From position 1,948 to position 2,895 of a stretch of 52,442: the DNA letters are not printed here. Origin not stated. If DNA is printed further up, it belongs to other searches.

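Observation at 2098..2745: Standalone NuoB-family [4Fe-4S] protein embedded between sufR and sufCBD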

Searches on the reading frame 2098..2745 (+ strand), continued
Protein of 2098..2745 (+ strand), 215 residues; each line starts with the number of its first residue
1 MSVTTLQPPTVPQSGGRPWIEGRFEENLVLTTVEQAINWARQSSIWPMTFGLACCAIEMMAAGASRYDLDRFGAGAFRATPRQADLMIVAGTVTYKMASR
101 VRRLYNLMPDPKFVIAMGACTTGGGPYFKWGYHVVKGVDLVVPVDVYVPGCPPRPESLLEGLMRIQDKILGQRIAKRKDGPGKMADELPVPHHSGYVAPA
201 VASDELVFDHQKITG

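Call 16: find_related_loci(query=window:2098-2745:+, collection=genome_contigs, flank=10000)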
Query window:2098-2745:+ (215 aa) in genome_contigs; peptide patterns used: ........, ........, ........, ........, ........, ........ (x = any residue, [..] = any of these).
600 stretches matched a pattern (row limit reached: there are more); 600 encode a relative of the query (tblastn E <= 1e-3); the best 80 are kept; 80 distinct loci.
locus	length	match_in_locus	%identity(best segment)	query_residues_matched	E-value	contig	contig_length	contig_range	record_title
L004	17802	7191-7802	86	17-215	7e-116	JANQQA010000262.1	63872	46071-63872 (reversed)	MAG: Bythopirellula sp. isolate IP29b_bin.185 k99_3626848, whole genome shotgun sequence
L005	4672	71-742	79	2-215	2e-115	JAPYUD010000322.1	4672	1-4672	MAG: Pirellulaceae bacterium isolate PW8.concoct.81 PW8_21168_length_4672_cov_5.844704, whole genome shotgun sequence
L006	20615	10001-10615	83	12-213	1e-114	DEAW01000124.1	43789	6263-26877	MAG TPA_asm: Planctomycetaceae bacterium UBA2972 UBA2972_contig_1608, whole genome shotgun sequence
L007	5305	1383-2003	82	17-215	5e-112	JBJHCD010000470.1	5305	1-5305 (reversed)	MAG: Pirellulaceae bacterium isolate SF2967_J5348.metabat2_refined.036_sub NODE_16169_length_5305_cov_0.957706, whole ge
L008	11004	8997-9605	80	18-214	3e-108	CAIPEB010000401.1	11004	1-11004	MAG: uncultured Planctomycetaceae bacterium isolate LaPlata-15m-b_bin-253 genome assembly, contig: bin-253:401/789, whol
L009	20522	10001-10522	82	19-198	5e-99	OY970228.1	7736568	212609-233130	MAG: uncultured Planctomycetaceae bacterium isolate MFD00731.bin.c.1 genome assembly, chromosome: 1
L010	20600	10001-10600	71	17-212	8e-98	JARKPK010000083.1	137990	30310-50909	MAG: Thermoguttaceae bacterium isolate D170_maxbin.024 k141_209121, whole genome shotgun sequence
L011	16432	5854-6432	73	17-197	1e-95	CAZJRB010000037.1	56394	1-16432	MAG TPA_asm: uncultured Planctomycetaceae bacterium isolate binchicken_co334_128 genome assembly, contig: NODE_799_lengt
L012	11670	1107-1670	78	13-205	1e-98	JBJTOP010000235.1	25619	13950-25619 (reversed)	MAG: Planctomycetaceae bacterium isolate samp_4449_VAMB_558 samp_4449_463107, whole genome shotgun sequence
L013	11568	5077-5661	71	13-197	3e-94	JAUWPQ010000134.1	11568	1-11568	MAG: Planctomycetota bacterium isolate CSMAG_2480 CSMAG_2480_k141_635626_length_11568_cov_119.0000, whole genome shotgun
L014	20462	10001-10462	82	19-172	5e-88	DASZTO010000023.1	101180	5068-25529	MAG TPA_asm: Phycisphaerae bacterium isolate SMAG_U6078 k141_795786, whole genome shotgun sequence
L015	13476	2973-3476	77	12-179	2e-87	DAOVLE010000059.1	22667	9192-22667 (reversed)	MAG TPA_asm: Phycisphaerales bacterium isolate CSMAG_1437 CSMAG_1437_k141_1811616_length_22667_cov_16.0000, whole genome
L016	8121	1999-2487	77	14-176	3e-87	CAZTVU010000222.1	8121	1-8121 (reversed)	MAG TPA_asm: uncultured Planctomycetales bacterium isolate binchicken_co135_172 genome assembly, contig: NODE_10369_leng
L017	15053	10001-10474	81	19-176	5e-87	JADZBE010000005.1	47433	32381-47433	MAG: Phycisphaerales bacterium isolate SJ659 c_000000245044, whole genome shotgun sequence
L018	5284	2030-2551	78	19-197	5e-85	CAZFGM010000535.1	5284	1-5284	MAG TPA_asm: uncultured Alcaligenaceae bacterium isolate binchicken_co95_61 genome assembly, contig: NODE_9339_length_52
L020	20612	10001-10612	61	20-212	1e-78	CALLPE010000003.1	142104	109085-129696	MAG: uncultured Pirellulales bacterium isolate N1_Bin_METABAT__83_1 genome assembly, contig: c_000002248012, whole genom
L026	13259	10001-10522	73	20-198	6e-76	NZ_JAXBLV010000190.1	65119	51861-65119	Gemmata algarum strain JC673 JC673_contig_190, whole genome shotgun sequence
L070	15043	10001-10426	66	27-169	1e-61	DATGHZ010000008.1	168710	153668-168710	MAG TPA_asm: bacterium isolate SMAG_U9794 k141_1842670, whole genome shotgun sequence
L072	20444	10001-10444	81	19-166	2e-83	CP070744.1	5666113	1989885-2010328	MAG: Phycisphaerales bacterium isolate bin37 chromosome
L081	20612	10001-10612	79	17-215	5e-107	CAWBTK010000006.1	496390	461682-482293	MAG: uncultured Planctomycetaceae bacterium isolate MFD05442.bin.3.641 genome assembly, contig: contig_36340, whole geno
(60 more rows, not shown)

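Call 20: search_protein_families(library=pfam, proteins=[L026:6757-9987:+, L026:9992-10603:+, L026:10604-11209:+, L026:11216-11965:-, L026:11968-12573:+, L072:8738-9391:+, L072:9419-9889:+, L072:9995-10735:+, L072:10758-11402:-, L072:12042-13844:+], max_evalue=0.0001)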
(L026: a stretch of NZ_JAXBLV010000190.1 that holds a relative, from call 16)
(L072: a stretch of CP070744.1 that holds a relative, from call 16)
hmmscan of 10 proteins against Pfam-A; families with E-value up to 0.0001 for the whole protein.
L026:6757-9987:+ (1076 aa): 2 families
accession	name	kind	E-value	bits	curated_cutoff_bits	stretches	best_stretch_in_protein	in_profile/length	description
PF00069.31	Pkinase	-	7.7e-36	124.3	31.7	1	216-497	1-256/263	Protein kinase domain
PF07714.23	PK_Tyr_Ser-Thr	-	1.5e-22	80.6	23.1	1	218-365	3-153/258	Protein tyrosine and serine/threonine kinase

L026:9992-10603:+ (203 aa): 1 family
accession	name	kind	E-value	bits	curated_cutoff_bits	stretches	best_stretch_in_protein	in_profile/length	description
PF01058.29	Oxidored_q6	-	6.9e-29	100.6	27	1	38-148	1-127/128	NADH ubiquinone oxidoreductase, 20 Kd subunit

L026:10604-11209:+ (201 aa): 0 families

L026:11216-11965:- (249 aa): 1 family
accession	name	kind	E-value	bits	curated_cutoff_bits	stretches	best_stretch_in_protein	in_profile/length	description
PF13267.11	DUF4058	-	5.5e-08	32.9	25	1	17-235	18-216/254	Protein of unknown function (DUF4058)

L026:11968-12573:+ (201 aa): 1 family
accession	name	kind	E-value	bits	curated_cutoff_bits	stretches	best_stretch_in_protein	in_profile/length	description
PF00329.25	Complex1_30kDa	-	7.8e-39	133.5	22.5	1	54-191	1-120/124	Respiratory-chain NADH dehydrogenase, 30 Kd subunit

L072:8738-9391:+ (217 aa): 8 families
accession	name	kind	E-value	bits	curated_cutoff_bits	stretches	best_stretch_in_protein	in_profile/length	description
PF00037.32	Fer4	-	9.4e-12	44.7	21.1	2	103-124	2-23/24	4Fe-4S binding domain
PF12838.12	Fer4_7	-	3.2e-09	37.5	27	1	61-122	1-51/52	4Fe-4S dicluster domain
PF13484.11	Fer4_16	-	6.6e-07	30.4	30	0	61-80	1-20/66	4Fe-4S double cluster binding domain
PF12797.12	Fer4_2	-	1.1e-06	28.7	24.5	0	56-74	4-22/22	4Fe-4S binding domain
PF13187.11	Fer4_9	-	5.3e-06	26.8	27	0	61-123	1-51/52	4Fe-4S dicluster domain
PF13534.11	Fer4_17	-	1.7e-05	25.7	22.2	0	57-75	41-59/61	4Fe-4S dicluster domain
PF13237.11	Fer4_10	-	2e-05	24.9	25.5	1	60-120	7-53/53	4Fe-4S dicluster domain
PF14697.11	Fer4_21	-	2.3e-05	24.9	35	0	59-78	38-58/59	4Fe-4S dicluster domain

L072:9419-9889:+ (156 aa): 1 family
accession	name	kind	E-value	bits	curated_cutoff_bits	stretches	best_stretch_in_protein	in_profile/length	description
PF00507.24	Oxidored_q4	-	8.5e-31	106.5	23.3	1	50-144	5-99/99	NADH-ubiquinone/plastoquinone oxidoreductase, chain 3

L072:9995-10735:+ (246 aa): 1 family
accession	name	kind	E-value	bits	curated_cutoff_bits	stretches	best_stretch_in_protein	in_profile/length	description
PF01058.29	Oxidored_q6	-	2.3e-25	89.2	27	1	38-148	1-127/128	NADH ubiquinone oxidoreductase, 20 Kd subunit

L072:10758-11402:- (214 aa): 0 families

L072:12042-13844:+ (600 aa): 1 family
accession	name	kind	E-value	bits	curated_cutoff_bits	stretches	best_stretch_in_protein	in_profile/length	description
PF00750.26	tRNA-synt_1d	-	1e-13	51.4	23.3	1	136-408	5-273/349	tRNA synthetases class I (R), catalytic domain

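Call 25: find_homologous_proteins(query=A1, max_evalue=1e-50)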
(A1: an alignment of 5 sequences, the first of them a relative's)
Query A1 (5 sequences) (415 aa, profile of the alignment): 7995 proteins with E <= 1e-50 among 8000 candidates; the best 120 are listed.
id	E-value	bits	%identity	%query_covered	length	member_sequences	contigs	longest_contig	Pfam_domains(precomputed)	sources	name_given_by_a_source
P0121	2.5e-229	779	71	99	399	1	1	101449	PF00346.25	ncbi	-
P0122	2.5e-227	772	65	98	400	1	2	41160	PF00346.25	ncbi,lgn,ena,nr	ncbi:MAG: NADH-quinone oxidoreductase subunit D [Phycisphaerae bacterium]|nr:NADH-quinone oxidoreduc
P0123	2.4e-225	766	72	99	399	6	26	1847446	PF00346.25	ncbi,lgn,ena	ncbi:MAG: hypothetical protein AMXMBFR22_12340 [Phycisphaerae bacterium]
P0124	8.4e-225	764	100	100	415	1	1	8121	PF00346.25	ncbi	-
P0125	1.3e-224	763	73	99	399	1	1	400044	PF00346.25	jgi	jgi:NADH-quinone oxidoreductase subunit D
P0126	3.0e-224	762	72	96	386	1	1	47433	PF00346.25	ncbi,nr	ncbi:MAG: NADH-quinone oxidoreductase subunit D [Phycisphaerales bacterium]|nr:NADH-quinone oxidored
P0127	1.2e-223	760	72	99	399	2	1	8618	PF00346.25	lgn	-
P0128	3.9e-223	759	73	99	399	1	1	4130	PF00346.25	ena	-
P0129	7.1e-223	758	72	99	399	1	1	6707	PF00346.25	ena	-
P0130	8.7e-222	754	71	98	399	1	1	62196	PF00346.25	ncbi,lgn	-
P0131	9.2e-222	754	71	98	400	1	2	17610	PF00346.25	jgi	-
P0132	9.4e-222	754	72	98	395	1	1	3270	PF00346.25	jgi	-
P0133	9.9e-222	754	74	99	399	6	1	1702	PF00346.25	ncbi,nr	ncbi:MAG: NADH-quinone oxidoreductase subunit D [Phycisphaerales bacterium]|nr:NADH-quinone oxidored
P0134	1.0e-221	754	71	99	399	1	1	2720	PF00346.25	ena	-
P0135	1.1e-221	754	72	99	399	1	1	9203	PF00346.25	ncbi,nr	ncbi:MAG: NADH-quinone oxidoreductase subunit D [Planctomycetes bacterium]|nr:NADH-quinone oxidoredu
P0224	4.2e-218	742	70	98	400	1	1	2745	PF00346.25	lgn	-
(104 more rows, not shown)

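Call 32: search_protein_families(library=pfam, proteins=[L011:2334-3371:+, L011:3884-5845:-, L011:6583-8097:-, L011:8346-10451:+, L013:3304-4248:+, L013:4355-4909:+, L013:5768-6289:+, L013:6327-7352:+, L013:6339-7826:-, L013:7915-9384:-], max_evalue=0.0001)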
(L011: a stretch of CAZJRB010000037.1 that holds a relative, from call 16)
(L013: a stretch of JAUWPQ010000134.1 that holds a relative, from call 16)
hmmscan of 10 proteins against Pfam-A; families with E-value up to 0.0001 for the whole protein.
L011:2334-3371:+ (345 aa): 1 family
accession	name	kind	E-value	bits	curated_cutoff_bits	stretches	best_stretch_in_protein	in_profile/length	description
PF01207.24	Dus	-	1.6e-73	248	20.4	1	29-341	2-306/311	Dihydrouridine synthase (Dus)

L011:3884-5845:- (653 aa): 1 family
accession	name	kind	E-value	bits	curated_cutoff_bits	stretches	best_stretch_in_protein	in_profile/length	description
PF01235.23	Na_Ala_symp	-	4e-124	415.3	24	1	245-650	8-390/392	Sodium:alanine symporter family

L011:6583-8097:- (504 aa): 1 family
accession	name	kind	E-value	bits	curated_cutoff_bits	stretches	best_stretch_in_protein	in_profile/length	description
PF07643.16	DUF1598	-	7.4e-26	90.7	25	1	233-314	1-84/84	Protein of unknown function (DUF1598)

L011:8346-10451:+ (701 aa): 13 families
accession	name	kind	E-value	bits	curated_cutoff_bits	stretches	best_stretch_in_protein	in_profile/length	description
PF00158.32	Sigma54_activat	-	6.4e-68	228.1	20.2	1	385-551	1-167/168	Sigma-54 interaction domain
PF25601.1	AAA_lid_14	-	3.3e-24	84.9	27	1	557-627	1-71/87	AAA+ ATPase lid domain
PF14532.12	Sigma54_activ_2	-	9.4e-21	74.9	25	1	386-556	1-138/138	Sigma-54 interaction domain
PF00498.31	FHA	-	2.9e-17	63.3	20.7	1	61-125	1-67/67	FHA domain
PF02954.25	HTH_8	-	1.1e-15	57.5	22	1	656-697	1-42/42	Bacterial regulatory protein, Fis family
PF16697.10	Yop-YscD_cpl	-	3.6e-14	53.2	33.2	1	45-133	4-92/94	Inner membrane component of T3SS, cytoplasmic domain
PF01590.32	GAF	-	3.1e-12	47.6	22.4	1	212-352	1-133/133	GAF domain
PF13185.12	GAF_2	-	2.2e-09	38.1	28.6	1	211-352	2-135/136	GAF domain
PF13492.12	GAF_3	-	1.1e-06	29.5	27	1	251-352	34-127/129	GAF domain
PF07724.20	AAA_2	-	2.4e-06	28.1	27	1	407-535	4-133/166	AAA domain (Cdc48 subfamily)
PF00004.35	AAA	-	2.9e-06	28.2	21.2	1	409-545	1-130/131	ATPase family associated with various cellular activities (AAA)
PF07728.20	AAA_5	-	1.3e-05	25.6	22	1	409-528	2-124/139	AAA domain (dynein-related subfamily)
PF01078.27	Mg_chelatase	-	8.1e-05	22.6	20.3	0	464-526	93-157/207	Magnesium chelatase, subunit ChlI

L013:3304-4248:+ (314 aa): 1 family
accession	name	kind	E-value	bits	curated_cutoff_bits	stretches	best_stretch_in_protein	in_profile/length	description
PF08867.16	FRG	-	5.7e-11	43.6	25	1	81-192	3-90/94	FRG domain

L013:4355-4909:+ (184 aa): 1 family
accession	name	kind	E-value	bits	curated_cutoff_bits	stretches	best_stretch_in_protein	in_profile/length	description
PF01797.21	Y1_Tnp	-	3.1e-07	31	23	1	16-135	9-119/121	Transposase IS200 like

L013:5768-6289:+ (173 aa): 0 families

L013:6327-7352:+ (341 aa): 0 families

L013:6339-7826:- (495 aa): 0 families

L013:7915-9384:- (489 aa): 1 family
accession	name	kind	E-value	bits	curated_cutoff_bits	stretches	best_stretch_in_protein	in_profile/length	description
PF07643.16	DUF1598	-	3.5e-24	85.3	25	1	215-297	1-84/84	Protein of unknown function (DUF1598)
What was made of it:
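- L011 shares the Dus, Na/Ala-symporter, DUF1598 and sigma-54-activator neighbourhood; L013 shares only DUF1598 (call 32). Relatives L011 and L013 keep the orphan gene without suf neighbours (call 32). L011 and L013 have the orphan without suf (call 32).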

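Call 33: search_protein_representatives(protein=P0124)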
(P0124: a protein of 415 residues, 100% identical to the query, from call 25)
Query: 415 residues. Proteins with E-value up to 0.001 (for the whole library): 14590; up to 1e-10: 7659; up to 1e-30: 1691. The best 150 are listed.
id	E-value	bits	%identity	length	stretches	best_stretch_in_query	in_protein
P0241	2.0e-137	475.0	59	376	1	27-415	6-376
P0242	7.6e-134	463.2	56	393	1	27-415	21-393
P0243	1.3e-133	462.4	59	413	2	21-193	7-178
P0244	1.7e-118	412.7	74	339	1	7-256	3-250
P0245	8.2e-113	393.9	51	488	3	30-277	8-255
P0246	2.0e-112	392.6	50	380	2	19-275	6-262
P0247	1.1e-110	386.9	54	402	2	35-276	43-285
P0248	7.6e-109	380.8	47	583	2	10-277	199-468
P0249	1.3e-107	376.8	53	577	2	36-276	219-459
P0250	4.0e-107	375.2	49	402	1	29-415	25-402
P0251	5.5e-106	371.4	51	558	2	14-276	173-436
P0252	2.3e-105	369.4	51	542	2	26-276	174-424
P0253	9.3e-105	367.4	50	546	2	29-275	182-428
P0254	7.9e-103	361.0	49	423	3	23-276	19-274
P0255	8.5e-103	360.9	50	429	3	19-276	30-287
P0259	1.4e-99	350.3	48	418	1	26-415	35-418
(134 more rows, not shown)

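Call 34: list_cluster_members(proteins=[P0241, P0242, P0243, P0245, P0246, P0247, P0250, P0254, P0255, P0259])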
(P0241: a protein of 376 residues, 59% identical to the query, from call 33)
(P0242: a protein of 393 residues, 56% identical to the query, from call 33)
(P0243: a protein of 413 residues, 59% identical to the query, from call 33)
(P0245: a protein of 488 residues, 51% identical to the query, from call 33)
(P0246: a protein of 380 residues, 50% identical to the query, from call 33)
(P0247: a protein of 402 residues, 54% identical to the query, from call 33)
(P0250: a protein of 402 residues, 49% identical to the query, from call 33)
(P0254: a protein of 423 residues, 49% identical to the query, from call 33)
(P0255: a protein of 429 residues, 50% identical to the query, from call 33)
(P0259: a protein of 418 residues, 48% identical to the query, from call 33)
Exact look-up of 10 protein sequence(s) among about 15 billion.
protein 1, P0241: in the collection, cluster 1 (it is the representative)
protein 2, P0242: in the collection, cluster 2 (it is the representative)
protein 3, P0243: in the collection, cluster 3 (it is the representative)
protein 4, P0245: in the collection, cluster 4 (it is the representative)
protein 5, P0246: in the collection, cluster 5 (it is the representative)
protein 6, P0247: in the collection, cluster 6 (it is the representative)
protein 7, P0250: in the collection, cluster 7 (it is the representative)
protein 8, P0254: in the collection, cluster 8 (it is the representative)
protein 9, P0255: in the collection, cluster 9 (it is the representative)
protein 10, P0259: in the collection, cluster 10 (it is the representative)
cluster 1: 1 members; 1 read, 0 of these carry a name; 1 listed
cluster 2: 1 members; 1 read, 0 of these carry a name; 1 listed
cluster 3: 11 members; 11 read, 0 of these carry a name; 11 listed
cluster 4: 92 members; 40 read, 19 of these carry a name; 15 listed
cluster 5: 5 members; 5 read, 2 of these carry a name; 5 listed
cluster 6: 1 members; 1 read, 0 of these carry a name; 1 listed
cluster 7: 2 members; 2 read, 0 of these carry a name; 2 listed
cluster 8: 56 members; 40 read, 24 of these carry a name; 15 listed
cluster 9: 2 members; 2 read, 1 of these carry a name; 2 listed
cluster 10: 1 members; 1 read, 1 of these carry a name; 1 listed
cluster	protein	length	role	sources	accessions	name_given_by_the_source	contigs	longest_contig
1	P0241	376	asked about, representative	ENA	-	-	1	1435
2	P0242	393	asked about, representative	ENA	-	-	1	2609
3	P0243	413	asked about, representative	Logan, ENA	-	-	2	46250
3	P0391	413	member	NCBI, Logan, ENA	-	-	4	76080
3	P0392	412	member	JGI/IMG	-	-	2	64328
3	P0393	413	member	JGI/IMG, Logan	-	-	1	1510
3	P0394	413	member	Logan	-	-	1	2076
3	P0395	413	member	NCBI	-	-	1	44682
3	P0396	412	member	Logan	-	-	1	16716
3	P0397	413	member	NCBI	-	-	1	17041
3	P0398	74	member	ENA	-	-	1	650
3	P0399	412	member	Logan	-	-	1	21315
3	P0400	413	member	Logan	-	-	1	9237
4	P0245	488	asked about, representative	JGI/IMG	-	NADH:ubiquinone oxidoreductase subunit D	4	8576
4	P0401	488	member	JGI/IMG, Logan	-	NADH:ubiquinone oxidoreductase subunit D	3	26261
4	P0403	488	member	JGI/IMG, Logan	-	NADH:ubiquinone oxidoreductase subunit D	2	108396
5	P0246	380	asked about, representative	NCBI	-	-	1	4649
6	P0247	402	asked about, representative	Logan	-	-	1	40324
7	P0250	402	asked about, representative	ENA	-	-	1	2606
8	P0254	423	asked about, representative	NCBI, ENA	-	-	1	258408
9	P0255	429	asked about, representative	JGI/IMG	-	NADH-quinone oxidoreductase subunit D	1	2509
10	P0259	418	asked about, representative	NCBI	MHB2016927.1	MAG: NADH-quinone oxidoreductase subunit D [Candidatus Xenobia bacterium]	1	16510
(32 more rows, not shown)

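Call 35: find_encoding_contigs(protein=P0391, flank=10000, max_places=2)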
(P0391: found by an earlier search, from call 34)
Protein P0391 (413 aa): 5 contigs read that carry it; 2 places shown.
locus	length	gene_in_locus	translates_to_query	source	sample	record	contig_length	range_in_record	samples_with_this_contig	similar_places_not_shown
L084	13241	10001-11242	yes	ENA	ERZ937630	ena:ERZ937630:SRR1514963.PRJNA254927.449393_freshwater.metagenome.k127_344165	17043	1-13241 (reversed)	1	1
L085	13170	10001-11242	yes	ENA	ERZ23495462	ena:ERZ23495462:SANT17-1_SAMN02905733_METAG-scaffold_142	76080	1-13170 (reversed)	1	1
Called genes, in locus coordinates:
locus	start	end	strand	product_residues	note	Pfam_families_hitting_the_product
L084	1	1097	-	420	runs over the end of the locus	PF01960:ArgJ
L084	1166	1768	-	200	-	PF08534:Redoxin, PF00085:Thioredoxin, PF00578:AhpC-TSA, PF13905:Thioredoxin_8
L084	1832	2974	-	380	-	PF00730:HhH-GPD, PF00633:HHH, PF14815:NUDIX_4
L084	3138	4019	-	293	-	PF01066:CDP-OH_P_transf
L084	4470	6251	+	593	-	PF00089:Trypsin, PF13365:Trypsin_2, PF13180:PDZ_2 (faint)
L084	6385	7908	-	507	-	PF00884:Sulfatase, PF01663:Phosphodiest (weak), PF16347:SGSH_C (faint)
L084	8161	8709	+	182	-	PF00037:Fer4 (weak), PF13237:Fer4_10, PF14697:Fer4_21 (weak), PF12838:Fer4_7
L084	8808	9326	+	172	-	PF00507:Oxidored_q4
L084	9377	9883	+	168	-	PF00329:Complex1_30kDa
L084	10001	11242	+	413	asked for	PF00346:Complex1_49kDa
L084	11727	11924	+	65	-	-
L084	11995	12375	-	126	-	PF04255:DUF433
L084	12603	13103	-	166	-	-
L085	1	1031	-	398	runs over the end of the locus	PF01960:ArgJ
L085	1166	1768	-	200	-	PF08534:Redoxin, PF00085:Thioredoxin, PF00578:AhpC-TSA, PF13905:Thioredoxin_8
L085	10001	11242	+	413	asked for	PF00346:Complex1_49kDa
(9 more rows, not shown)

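Call 36: find_encoding_contigs(protein=P0403, flank=10000, max_places=2)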
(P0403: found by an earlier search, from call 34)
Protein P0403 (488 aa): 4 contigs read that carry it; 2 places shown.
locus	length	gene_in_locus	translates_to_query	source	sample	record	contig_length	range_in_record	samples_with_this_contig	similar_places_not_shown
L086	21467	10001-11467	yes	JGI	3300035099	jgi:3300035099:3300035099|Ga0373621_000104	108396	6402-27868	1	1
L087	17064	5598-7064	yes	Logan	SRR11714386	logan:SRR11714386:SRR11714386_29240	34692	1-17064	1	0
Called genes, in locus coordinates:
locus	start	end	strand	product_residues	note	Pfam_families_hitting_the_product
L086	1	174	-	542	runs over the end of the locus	PF00118:Cpn60_TCP1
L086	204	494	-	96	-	PF00166:Cpn10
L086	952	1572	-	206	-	PF01694:Rhomboid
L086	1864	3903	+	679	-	PF22678:Cytochrom_c_NrfB-like (faint), PF14537:Cytochrom_c3_2 (faint), PF22113:Mtrc-MtrF_II-IV_dom (faint), PF14522:Cytochrome_C7 (weak), PF09699:Paired_CXXCH_1 (weak)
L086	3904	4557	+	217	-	PF01292:Ni_hydr_CYTB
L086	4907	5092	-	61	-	-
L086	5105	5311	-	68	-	PF18882:DUF5647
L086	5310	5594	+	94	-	-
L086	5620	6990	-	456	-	PF02233:PNTB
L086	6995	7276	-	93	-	PF12769:PNTB_4TM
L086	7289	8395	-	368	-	PF05222:AlaDh_PNT_N, PF01262:AlaDh_PNT_C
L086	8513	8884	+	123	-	PF00507:Oxidored_q4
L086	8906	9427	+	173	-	PF01058:Oxidored_q6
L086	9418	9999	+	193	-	PF00329:Complex1_30kDa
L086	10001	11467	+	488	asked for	PF00346:Complex1_49kDa, PF00037:Fer4 (weak), PF12797:Fer4_2 (faint), PF12837:Fer4_6 (faint), PF13237:Fer4_10 (weak), PF14697:Fer4_21, PF12838:Fer4_7 (weak), PF00346:Complex1_49kDa, +1 more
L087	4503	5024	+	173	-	PF01058:Oxidored_q6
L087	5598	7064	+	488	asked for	PF00346:Complex1_49kDa, PF00037:Fer4 (weak), PF12797:Fer4_2 (faint), PF12837:Fer4_6 (faint), PF13237:Fer4_10 (weak), PF14697:Fer4_21, PF12838:Fer4_7 (weak), PF00346:Complex1_49kDa, +1 more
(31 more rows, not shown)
